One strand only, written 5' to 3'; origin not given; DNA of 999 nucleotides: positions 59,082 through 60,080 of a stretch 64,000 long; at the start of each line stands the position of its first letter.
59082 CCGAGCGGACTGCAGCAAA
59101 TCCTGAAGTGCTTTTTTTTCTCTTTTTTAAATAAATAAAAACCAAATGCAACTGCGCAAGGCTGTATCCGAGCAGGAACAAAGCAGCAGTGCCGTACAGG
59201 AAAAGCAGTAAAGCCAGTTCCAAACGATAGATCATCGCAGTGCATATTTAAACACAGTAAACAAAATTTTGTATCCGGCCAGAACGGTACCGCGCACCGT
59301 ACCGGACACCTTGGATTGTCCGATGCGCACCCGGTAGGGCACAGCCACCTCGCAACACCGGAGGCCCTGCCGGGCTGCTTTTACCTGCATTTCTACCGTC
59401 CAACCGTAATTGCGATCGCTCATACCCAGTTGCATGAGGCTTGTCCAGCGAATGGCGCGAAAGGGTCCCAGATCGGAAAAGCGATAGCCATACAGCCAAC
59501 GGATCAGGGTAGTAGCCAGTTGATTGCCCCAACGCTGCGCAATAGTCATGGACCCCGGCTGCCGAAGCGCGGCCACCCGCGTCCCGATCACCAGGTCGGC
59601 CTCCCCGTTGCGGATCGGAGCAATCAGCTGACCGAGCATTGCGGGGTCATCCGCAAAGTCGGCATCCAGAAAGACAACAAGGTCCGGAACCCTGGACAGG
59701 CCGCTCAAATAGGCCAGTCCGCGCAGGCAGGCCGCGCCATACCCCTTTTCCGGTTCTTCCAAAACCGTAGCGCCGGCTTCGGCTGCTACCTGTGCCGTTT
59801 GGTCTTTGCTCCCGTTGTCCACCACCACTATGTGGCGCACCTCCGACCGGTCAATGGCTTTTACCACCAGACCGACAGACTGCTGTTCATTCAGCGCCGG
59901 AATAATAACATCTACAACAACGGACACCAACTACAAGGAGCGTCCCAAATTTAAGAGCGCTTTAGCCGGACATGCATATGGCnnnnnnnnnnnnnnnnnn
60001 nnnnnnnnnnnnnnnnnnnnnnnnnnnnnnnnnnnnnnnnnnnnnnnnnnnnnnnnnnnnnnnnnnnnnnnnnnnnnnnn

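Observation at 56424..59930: Translationally coupled three-gene membrane glycosylation module (DPM1-like GT2, D,D,D,QxxRW membrane GT2, GT-C), back to back with manC and kpsF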

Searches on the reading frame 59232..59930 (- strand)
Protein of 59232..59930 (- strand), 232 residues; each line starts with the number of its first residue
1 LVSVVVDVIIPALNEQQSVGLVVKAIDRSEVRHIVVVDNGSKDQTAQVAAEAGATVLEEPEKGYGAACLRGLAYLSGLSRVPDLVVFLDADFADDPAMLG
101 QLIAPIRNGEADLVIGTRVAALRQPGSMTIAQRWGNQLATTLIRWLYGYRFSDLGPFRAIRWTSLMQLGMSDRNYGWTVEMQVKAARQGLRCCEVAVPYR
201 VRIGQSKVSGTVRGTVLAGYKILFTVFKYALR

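Call 3: search_protein_families(library=pfam, proteins=[window:59232-59930:-], max_evalue=0.01)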
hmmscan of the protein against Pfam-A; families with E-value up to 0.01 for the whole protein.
window:59232-59930:- (232 aa): 4 families
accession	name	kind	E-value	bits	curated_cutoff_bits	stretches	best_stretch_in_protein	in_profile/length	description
PF00535.33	Glycos_transf_2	-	7.8e-22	78.4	23.3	1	8-165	2-164/168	Glycosyl transferase family 2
PF13641.12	Glyco_tranf_2_3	-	4.9e-06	27.2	27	1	7-131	4-135/230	Glycosyltransferase like family 2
PF12804.13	NTP_transf_3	-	0.00012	22.7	27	1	15-125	23-130/160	MobA-like NTP transferase domain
PF13704.12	Glyco_tranf_2_4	-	0.0023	18.8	27.5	1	14-91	2-81/98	Glycosyl transferase family 2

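Call 4: search_protein_families(library=ncbifam, proteins=[window:59232-59930:-], max_evalue=0.01)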
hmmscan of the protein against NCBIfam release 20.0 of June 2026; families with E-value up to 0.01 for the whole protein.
window:59232-59930:- (232 aa): 14 families
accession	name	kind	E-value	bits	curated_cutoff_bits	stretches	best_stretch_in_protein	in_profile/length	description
TIGR04182.1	glyco_TIGR04182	equivalog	3.2e-37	128.5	325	1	6-230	2-218/293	S-layer glycoprotein N-glycosyltransferase AglJ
NF041391.1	DPhHxTase_Halo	equivalog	3.9e-19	68.5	375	1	12-217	3-201/213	dolichyl-phosphate hexose transferase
NF010496.0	PRK13915.1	equivalog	1.3e-17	63.8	262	1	5-116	32-153/307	glucosyl-3-phosphoglycerate synthase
NF058614.1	PPMAGASynPpgS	equivalog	6.8e-16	58.4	370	1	7-125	3-121/226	polyprenyl-phospho-N-acetylgalactosaminyl synthase PpgS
TIGR04283.1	glyco_like_mftF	equivalog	1.6e-10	41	182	1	8-106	3-97/221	TIGR04283 family arsenosugar biosynthesis glycosyltransferase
TIGR03965.1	mycofact_glyco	equivalog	1.1e-07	31.1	280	1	6-125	76-197/467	mycofactocin biosynthesis glycosyltransferase MftF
NF041865.1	EpsU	equivalog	1.2e-07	31.1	700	1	6-100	41-141/394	exopolysaccharide biosynthesis GT2 family glycosyltransferase EpsU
NF041875.1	EPS_EpsD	equivalog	6.3e-07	29.1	370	1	6-117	1-115/325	exopolysaccharide biosynthesis glycosyltransferase EpsD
NF007986.1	PRK10714.1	equivalog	8.2e-07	28.3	529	1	6-155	8-158/316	undecaprenyl-phosphate 4-deoxy-4-formamido-L-arabinose transferase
NF045692.1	OglycostaseCruG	equivalog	5.9e-06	25.5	600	1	6-128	43-174/386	2'-O-glycosyltransferase CruG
TIGR03469.1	HpnB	hypoth_equivalog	8.5e-06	25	379.25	1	6-114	46-168/386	hopene-associated glycosyltransferase HpnB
NF050113.1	gal_furan_GlfT1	equivalog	0.00067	19.1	330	1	20-135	17-133/290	galactofuranosyltransferase GlfT1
NF047588.1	GlcsyltransPgfSStrep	equivalog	0.00071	18.9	500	1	6-123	3-126/308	glycosyltransferase PgfS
NF007482.0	PRK10073.1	equivalog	0.0025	16.9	423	1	6-112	8-116/334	glycosyltransferase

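Call 16: search_solved_structures(query=window:59232-59930:-, max_evalue=0.001)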
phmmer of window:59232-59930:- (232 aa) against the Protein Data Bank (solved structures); distinct sequences matched with E-value up to 0.001: 11.
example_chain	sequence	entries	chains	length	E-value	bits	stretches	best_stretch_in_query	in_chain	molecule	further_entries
7pdo_A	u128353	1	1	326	7e-09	39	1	6-127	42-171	Glucosyl-3-phosphoglycerate synthase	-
7p5l_A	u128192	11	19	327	7.1e-09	39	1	6-127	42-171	Glucosyl-3-phosphoglycerate synthase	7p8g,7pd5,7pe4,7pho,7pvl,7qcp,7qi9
5mlz_A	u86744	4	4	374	5e-08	36.2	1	3-119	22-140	Dolichol monophosphate mannose synthase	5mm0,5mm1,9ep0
3ckj_A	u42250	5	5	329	4e-07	33.3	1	5-111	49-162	Putative uncharacterized protein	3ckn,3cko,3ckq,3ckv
4y6n_A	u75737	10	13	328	1.4e-06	31.5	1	5-115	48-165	Glucosyl-3-phosphoglycerate synthase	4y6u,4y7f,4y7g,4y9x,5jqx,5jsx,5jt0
3e25_A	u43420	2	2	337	1.5e-06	31.4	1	5-115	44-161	Putative uncharacterized protein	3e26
4ddz_A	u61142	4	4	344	1.5e-06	31.4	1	6-115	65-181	GLUCOSYL-3-PHOSPHOGLYCERATE SYNTHASE (GpgS) | Glucosyl-3-phosphoglycerate synthase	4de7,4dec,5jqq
3f1y_A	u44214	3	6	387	1.7e-06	31.2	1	4-107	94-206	Mannosyl-3-phosphoglycerate synthase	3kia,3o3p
9bhc_C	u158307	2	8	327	1.7e-05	28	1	6-156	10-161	Undecaprenyl-phosphate 4-deoxy-4-formamido-L-arabinose transferase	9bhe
8vxh_A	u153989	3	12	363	2.2e-05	27.6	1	6-156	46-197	Undecaprenyl-phosphate 4-deoxy-4-formamido-L-arabinose transferase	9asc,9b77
9hwj_A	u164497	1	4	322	7.6e-05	25.8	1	6-153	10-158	Undecaprenyl-phosphate 4-deoxy-4-formamido-L-arabinose transferase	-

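Call 39: search_solved_structures(query=A3, max_evalue=0.001, show_alignments=3)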
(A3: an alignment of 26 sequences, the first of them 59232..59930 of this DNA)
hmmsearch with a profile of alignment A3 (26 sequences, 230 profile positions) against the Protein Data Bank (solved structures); distinct sequences matched with E-value up to 0.001: 27.
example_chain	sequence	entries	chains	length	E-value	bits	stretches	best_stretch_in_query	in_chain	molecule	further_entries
5mlz_A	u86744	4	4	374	4.3e-14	55.8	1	3-210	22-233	Dolichol monophosphate mannose synthase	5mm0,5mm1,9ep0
7pdo_A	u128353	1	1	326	2.6e-13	53.3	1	4-119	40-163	Glucosyl-3-phosphoglycerate synthase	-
7p5l_A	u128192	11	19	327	2.6e-13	53.2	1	4-119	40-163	Glucosyl-3-phosphoglycerate synthase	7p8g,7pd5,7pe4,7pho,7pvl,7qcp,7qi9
4y6n_A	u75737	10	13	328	6.7e-12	48.6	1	4-109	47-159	Glucosyl-3-phosphoglycerate synthase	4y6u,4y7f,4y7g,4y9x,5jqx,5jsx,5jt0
3e25_A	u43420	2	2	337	7.1e-12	48.5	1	4-109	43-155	Putative uncharacterized protein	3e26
4ddz_A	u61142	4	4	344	7.4e-12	48.5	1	4-109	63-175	GLUCOSYL-3-PHOSPHOGLYCERATE SYNTHASE (GpgS) | Glucosyl-3-phosphoglycerate synthase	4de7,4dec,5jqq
3ckj_A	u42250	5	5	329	1.5e-11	47.5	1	4-109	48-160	Putative uncharacterized protein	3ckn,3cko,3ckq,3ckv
3f1y_A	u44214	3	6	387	3.7e-10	42.9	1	5-107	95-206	Mannosyl-3-phosphoglycerate synthase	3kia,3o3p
9hwj_A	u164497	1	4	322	6.6e-08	35.6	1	4-122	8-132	Undecaprenyl-phosphate 4-deoxy-4-formamido-L-arabinose transferase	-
9bhc_C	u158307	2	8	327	1.7e-07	34.2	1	4-121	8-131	Undecaprenyl-phosphate 4-deoxy-4-formamido-L-arabinose transferase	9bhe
8vxh_A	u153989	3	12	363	2.2e-07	33.8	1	4-121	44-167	Undecaprenyl-phosphate 4-deoxy-4-formamido-L-arabinose transferase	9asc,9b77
5eke_A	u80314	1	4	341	4.9e-07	32.7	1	4-124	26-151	Uncharacterized glycosyltransferase sll0501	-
5ekp_C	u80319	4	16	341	4.9e-07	32.7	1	4-124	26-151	Uncharacterized glycosyltransferase sll0501 | Glycosyltransferase sll0501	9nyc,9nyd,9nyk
9nye_A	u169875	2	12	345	5.1e-07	32.7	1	4-124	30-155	Glycosyltransferase sll0501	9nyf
6h1j_A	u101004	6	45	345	1.2e-06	31.5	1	3-183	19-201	Probable ss-1,3-N-acetylglucosaminyltransferase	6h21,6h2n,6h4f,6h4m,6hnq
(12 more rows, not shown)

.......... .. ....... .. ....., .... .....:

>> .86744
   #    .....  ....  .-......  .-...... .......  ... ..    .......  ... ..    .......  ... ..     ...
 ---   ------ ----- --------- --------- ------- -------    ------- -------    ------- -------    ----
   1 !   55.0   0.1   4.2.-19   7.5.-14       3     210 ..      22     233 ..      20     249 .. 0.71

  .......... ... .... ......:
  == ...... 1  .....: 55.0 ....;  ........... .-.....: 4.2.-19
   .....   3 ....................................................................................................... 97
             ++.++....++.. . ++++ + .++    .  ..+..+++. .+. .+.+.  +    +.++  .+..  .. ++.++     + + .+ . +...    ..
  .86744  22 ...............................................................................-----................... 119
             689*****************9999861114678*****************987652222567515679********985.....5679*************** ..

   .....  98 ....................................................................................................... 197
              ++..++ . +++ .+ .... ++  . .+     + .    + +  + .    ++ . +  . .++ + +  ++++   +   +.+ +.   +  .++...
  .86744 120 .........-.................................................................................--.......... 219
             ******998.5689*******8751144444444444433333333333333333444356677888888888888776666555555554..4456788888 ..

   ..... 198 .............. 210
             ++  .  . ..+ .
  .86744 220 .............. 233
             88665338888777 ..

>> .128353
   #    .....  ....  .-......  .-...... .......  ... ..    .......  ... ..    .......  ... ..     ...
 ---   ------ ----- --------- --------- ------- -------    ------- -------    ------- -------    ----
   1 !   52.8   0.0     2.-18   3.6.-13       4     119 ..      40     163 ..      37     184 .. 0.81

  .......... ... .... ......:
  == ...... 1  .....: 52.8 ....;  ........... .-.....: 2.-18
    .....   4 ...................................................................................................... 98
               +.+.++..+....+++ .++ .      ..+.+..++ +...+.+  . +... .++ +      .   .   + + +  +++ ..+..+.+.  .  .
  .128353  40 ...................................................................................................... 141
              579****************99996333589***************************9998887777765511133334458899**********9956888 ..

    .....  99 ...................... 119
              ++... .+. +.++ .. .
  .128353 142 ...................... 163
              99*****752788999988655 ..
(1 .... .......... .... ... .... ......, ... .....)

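Call 61: find_homologous_proteins(query=window:59232-59930:-)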
Query window:59232-59930:- (232 aa): 8000 proteins with E <= 0.001 among 8000 candidates; the best 120 are listed.
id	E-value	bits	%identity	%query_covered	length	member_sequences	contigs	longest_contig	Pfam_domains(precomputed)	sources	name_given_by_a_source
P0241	1.1e-146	504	100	100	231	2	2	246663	PF13641.13,PF00535.33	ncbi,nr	ncbi:MAG: glycosyltransferase family 2 protein [Chitinophagales bacterium]|nr:glycosyltransferase fa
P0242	7.5e-98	345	70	99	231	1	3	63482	PF00535.33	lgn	-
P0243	9.2e-97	341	69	99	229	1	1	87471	PF13641.13,PF00535.33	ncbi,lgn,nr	ncbi:MAG: glycosyltransferase family 2 protein [Chitinophagales bacterium]|nr:glycosyltransferase fa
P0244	7.7e-90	319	63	97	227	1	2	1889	PF00535.33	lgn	-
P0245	4.3e-89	316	65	98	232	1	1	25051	PF00535.33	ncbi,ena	-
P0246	4.1e-88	313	63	96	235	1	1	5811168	PF13641.13,PF00535.33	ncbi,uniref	ncbi:glycosyltransferase family 2 protein [Roseivirga sp. BDSF3-8]|uniref:glycosyltransferase family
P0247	1.4e-87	311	63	97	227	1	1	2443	PF13641.13,PF00535.33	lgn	-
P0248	1.7e-87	311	63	97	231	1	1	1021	PF00535.33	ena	-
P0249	2.3e-86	307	62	97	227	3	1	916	PF00535.33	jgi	jgi:glycosyltransferase involved in cell wall biosynthesis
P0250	2.6e-86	307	64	97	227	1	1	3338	PF13641.13,PF00535.33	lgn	-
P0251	2.7e-86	307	64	97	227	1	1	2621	PF13641.13,PF00535.33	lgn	-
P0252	3.8e-86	306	61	98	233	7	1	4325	PF00535.33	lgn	-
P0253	4.8e-86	306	62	97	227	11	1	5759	PF00535.33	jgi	-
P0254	6.7e-86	306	64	97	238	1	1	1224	PF13641.13,PF00535.33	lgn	-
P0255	7.6e-86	305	64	96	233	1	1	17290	PF13641.13,PF00535.33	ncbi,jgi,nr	ncbi:MAG: glycosyltransferase family 2 protein [Bacteroidetes bacterium]|nr:MAG: glycosyltransferase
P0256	8.0e-86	305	63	98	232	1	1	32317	PF13641.13,PF00535.33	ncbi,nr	ncbi:MAG: glycosyltransferase family 2 protein [Lewinellaceae bacterium]|nr:glycosyltransferase fami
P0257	9.9e-86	305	63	98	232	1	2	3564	PF13641.13,PF00535.33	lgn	-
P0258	1.0e-85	305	64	97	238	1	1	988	PF13641.13,PF00535.33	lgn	-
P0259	1.1e-85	305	64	97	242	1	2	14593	PF13641.13,PF00535.33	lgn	-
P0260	1.8e-85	304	62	97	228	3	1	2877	PF13641.13,PF00535.33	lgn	-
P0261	1.8e-85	304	60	97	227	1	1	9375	PF13641.13,PF00535.33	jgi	jgi:glycosyltransferase involved in cell wall biosynthesis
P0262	4.0e-85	303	61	97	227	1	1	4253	PF13641.13,PF00535.33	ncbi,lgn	-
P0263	4.4e-85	303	62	97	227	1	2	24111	PF13641.13,PF00535.33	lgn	-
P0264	4.4e-85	303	61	97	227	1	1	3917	PF00535.33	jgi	jgi:glycosyltransferase involved in cell wall biosynthesis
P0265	5.0e-85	303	63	97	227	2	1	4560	PF00535.33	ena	-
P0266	5.4e-85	303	60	98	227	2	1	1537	PF00535.33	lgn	-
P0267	6.7e-85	302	64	96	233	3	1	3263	PF00535.33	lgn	-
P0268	1.0e-84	302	61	96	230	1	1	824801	PF13641.13,PF00535.33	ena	-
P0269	1.1e-84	302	60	97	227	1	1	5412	PF13641.13,PF00535.33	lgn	-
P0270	1.2e-84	302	63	96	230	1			PF13641.13,PF00535.33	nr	nr:glycosyltransferase family 2 protein [uncultured Arsenicibacter sp.]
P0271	1.4e-84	301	63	97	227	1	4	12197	PF13641.13,PF00535.33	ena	-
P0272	1.4e-84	301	61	97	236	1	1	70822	PF13641.13,PF00535.33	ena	-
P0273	1.6e-84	301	62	97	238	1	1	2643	PF00535.33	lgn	-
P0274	1.8e-84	301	62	97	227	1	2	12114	PF13641.13,PF00535.33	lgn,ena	-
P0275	1.9e-84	301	60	99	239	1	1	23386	PF00535.33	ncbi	-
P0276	1.9e-84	301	63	97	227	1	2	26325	PF13641.13,PF00535.33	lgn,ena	-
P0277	1.9e-84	301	63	97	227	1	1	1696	PF13641.13,PF00535.33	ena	-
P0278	2.0e-84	301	61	97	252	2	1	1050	PF00535.33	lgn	-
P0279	2.0e-84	301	63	96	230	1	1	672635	PF13641.13,PF00535.33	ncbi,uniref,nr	ncbi:glycosyltransferase family 2 protein [Arsenicibacter rosenii]|uniref:UDP-glucose--dolichyl-phos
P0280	2.3e-84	301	63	96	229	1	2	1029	PF13641.13,PF00535.33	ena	-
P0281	2.5e-84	301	63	98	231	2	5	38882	PF13641.13,PF00535.33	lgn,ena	-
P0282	2.6e-84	300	62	97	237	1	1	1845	PF13641.13,PF00535.33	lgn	-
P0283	2.6e-84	300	63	97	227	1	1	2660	PF13641.13,PF00535.33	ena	-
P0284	2.7e-84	300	63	97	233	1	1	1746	PF00535.33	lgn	-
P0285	2.8e-84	300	58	97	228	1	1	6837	PF00535.33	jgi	jgi:glycosyltransferase involved in cell wall biosynthesis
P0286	3.3e-84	300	61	97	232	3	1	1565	PF13641.13,PF00535.33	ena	-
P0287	3.6e-84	300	63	97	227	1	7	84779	PF13641.13,PF00535.33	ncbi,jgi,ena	ncbi:MAG: glycosyltransferase family 2 protein [Flavobacteriales bacterium]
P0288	3.6e-84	300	62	97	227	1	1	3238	PF13641.13,PF00535.33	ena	-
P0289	3.6e-84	300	63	97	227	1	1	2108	PF13641.13,PF00535.33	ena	-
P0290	4.6e-84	300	61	97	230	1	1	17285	PF13641.13,PF00535.33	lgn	-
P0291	4.7e-84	300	62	97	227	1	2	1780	PF13641.13,PF00535.33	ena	-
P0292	4.9e-84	300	63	97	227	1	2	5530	PF13641.13,PF00535.33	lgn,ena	-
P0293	5.0e-84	300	60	97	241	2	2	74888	PF00535.33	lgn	-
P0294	5.0e-84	300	63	97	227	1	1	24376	PF13641.13,PF00535.33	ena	-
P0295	5.7e-84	299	63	96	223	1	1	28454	PF13641.13,PF00535.33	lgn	-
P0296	5.7e-84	299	61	97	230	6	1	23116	PF13641.13,PF00535.33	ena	-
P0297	6.0e-84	299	60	97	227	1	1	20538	PF13641.13,PF00535.33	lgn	-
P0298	6.5e-84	299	62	97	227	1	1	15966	PF13641.13,PF00535.33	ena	-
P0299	6.8e-84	299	64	96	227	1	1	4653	PF00535.33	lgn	-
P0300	7.1e-84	299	63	98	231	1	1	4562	PF00535.33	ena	-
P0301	7.9e-84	299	63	96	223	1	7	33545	PF13641.13,PF00535.33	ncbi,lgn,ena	-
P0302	9.0e-84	299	62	97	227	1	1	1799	PF13641.13,PF00535.33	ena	-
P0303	9.5e-84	299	63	98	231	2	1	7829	PF00535.33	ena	-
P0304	9.9e-84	299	60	99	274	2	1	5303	PF00535.33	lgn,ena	-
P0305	1.0e-83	299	62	99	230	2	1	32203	PF00535.33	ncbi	-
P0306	1.1e-83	298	59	97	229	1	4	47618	PF00535.33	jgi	-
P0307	1.2e-83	298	62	97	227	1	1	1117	PF13641.13,PF00535.33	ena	-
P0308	1.3e-83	298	62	97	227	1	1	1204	PF13641.13,PF00535.33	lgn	-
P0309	1.3e-83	298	62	97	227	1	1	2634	PF13641.13,PF00535.33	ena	-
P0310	1.5e-83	298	58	97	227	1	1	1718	PF00535.33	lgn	-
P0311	1.6e-83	298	62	97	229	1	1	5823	PF13641.13,PF00535.33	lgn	-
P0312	1.6e-83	298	63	96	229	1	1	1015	PF13641.13,PF00535.33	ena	-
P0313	1.7e-83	298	62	97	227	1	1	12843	PF13641.13,PF00535.33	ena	-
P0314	1.8e-83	298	61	97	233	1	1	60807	PF00535.33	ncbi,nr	ncbi:MAG: glycosyltransferase family 2 protein [Flavobacteriales bacterium]|nr:glycosyltransferase f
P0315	1.8e-83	298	62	97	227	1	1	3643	PF13641.13,PF00535.33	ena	-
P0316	1.8e-83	298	63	98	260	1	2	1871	PF00535.33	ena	-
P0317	1.8e-83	298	62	97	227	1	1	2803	PF13641.13,PF00535.33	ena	-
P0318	1.9e-83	298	61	97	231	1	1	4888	PF13641.13,PF00535.33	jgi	jgi:glycosyltransferase involved in cell wall biosynthesis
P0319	1.9e-83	298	61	97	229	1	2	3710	PF13641.13,PF00535.33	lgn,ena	-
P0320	3.0e-83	297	61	98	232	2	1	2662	PF13641.13,PF00535.33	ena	-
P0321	3.4e-83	297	62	97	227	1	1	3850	PF13641.13,PF00535.33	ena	-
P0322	3.4e-83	297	62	97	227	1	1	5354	PF13641.13,PF00535.33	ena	-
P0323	3.8e-83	297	58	97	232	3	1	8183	PF00535.33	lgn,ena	-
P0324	4.5e-83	296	61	98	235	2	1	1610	PF13641.13,PF00535.33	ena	-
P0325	4.8e-83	296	62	97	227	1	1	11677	PF13641.13,PF00535.33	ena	-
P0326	5.3e-83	296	65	96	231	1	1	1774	PF13641.13,PF00535.33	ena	-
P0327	5.4e-83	296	61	96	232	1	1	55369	PF13641.13,PF00535.33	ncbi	-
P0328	5.8e-83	296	59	97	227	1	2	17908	PF00535.33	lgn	-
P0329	6.0e-83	296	60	97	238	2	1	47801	PF13641.13,PF00535.33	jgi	jgi:glycosyltransferase involved in cell wall biosynthesis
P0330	6.2e-83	296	62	97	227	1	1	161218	PF13641.13,PF00535.33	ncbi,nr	ncbi:MAG: glycosyltransferase family 2 protein [Flavobacteriales bacterium]|nr:glycosyltransferase f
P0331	6.2e-83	296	62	97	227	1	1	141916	PF13641.13,PF00535.33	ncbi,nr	ncbi:MAG: glycosyltransferase family 2 protein [Flavobacteriales bacterium]|nr:glycosyltransferase f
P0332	6.3e-83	296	59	97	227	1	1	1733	PF00535.33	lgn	-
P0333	6.6e-83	296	62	97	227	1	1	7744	PF13641.13,PF00535.33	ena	-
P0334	7.7e-83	296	59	98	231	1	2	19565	PF13641.13,PF00535.33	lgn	-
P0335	7.8e-83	296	58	98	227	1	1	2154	PF00535.33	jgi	jgi:glycosyltransferase involved in cell wall biosynthesis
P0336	8.5e-83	296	60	98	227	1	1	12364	PF00535.33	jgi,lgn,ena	jgi:glycosyltransferase involved in cell wall biosynthesis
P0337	8.5e-83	296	58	97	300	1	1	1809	PF00535.33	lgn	-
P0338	8.5e-83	295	61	98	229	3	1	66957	PF00535.33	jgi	-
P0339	9.0e-83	295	62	97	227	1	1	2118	PF13641.13,PF00535.33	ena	-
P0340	1.0e-82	295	61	98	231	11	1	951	PF00535.33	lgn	-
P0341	1.1e-82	295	60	98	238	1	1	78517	PF13641.13,PF00535.33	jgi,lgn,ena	-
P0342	1.1e-82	295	58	97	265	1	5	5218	PF13641.13,PF00535.33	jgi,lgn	jgi:glycosyltransferase involved in cell wall biosynthesis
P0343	1.2e-82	295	62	97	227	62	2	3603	PF13641.13,PF00535.33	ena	-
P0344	1.2e-82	295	62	97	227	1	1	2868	PF13641.13,PF00535.33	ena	-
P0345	1.2e-82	295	60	98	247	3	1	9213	PF13641.13,PF00535.33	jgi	jgi:glycosyltransferase involved in cell wall biosynthesis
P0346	1.2e-82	295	62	97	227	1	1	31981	PF13641.13,PF00535.33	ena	-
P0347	1.7e-82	294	62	97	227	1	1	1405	PF13641.13,PF00535.33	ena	-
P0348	2.0e-82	294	63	96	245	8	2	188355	PF00535.33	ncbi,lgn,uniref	ncbi:glycosyltransferase family 2 protein [Spirosoma lacussanchae]|uniref:glycosyltransferase family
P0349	2.0e-82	294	61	99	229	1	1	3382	PF13641.13,PF00535.33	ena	-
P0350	2.1e-82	294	59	98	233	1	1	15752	PF00535.33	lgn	-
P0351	2.2e-82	294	59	99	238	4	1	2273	PF13641.13,PF00535.33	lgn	-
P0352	2.3e-82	294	59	97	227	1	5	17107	PF00535.33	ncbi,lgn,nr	ncbi:MAG TPA: glycosyltransferase family 2 protein [Saprospiraceae bacterium]|nr:glycosyltransferase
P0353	2.4e-82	294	59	98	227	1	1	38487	PF13641.13,PF00535.33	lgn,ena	-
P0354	2.4e-82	294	60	97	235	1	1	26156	PF00535.33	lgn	-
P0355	2.4e-82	294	62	97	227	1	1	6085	PF13641.13,PF00535.33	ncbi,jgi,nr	ncbi:MAG: glycosyltransferase family 2 protein [Flavobacteriales bacterium]|nr:glycosyltransferase f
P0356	2.5e-82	294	59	99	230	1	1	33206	PF13641.13,PF00535.33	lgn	-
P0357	2.6e-82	294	61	97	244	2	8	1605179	PF13641.13,PF00535.33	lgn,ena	-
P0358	2.6e-82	294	59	97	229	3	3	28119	PF00535.33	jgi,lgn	jgi:glycosyltransferase involved in cell wall biosynthesis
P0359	2.7e-82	294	63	96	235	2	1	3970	PF00535.33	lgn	-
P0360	2.8e-82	294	60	97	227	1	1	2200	PF00535.33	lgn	-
